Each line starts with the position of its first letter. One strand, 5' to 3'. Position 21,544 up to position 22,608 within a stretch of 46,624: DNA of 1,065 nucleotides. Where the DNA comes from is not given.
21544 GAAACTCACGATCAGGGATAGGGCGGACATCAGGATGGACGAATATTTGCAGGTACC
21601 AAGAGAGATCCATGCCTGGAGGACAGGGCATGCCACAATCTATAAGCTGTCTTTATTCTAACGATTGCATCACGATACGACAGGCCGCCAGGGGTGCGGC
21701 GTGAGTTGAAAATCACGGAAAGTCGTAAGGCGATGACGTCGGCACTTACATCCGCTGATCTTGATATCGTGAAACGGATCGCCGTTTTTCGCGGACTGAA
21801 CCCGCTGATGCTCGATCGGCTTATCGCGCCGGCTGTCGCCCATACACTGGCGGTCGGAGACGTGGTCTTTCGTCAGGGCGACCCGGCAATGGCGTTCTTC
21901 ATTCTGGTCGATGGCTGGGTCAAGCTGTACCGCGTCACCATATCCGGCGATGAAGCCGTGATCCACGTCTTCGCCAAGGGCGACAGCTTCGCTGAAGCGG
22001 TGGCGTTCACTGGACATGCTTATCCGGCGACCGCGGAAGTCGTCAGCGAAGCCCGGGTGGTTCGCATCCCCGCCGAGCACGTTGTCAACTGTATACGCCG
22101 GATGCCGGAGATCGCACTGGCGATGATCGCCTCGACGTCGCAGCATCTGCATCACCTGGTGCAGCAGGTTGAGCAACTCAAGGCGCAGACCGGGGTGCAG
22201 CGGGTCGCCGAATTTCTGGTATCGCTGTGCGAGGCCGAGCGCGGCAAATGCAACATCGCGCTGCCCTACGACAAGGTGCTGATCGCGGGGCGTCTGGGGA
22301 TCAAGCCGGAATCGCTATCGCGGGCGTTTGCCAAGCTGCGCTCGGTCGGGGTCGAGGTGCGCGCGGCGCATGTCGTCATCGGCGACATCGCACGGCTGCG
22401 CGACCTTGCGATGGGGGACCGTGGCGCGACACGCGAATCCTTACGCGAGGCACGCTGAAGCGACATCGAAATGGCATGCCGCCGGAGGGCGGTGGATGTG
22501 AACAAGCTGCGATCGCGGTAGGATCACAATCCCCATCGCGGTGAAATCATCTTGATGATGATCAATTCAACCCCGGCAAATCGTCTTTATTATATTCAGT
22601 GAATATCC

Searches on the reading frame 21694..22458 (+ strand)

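Call 58: search_protein_families(library=ncbifam, proteins=[window:21694-22458:+], max_evalue=1e-20)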
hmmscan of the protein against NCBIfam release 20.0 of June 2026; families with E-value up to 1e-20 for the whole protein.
window:21694-22458:+ (254 aa): 2 families
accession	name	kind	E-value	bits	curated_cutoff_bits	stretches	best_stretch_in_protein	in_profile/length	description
NF006901.0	PRK09392.1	equivalog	6e-37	127.2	211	1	20-240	3-222/236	transcriptional activator FtrB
NF050815.1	TransActFtrBCaul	equivalog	3.8e-21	75.5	300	1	18-242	3-226/251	transcriptional activator FtrB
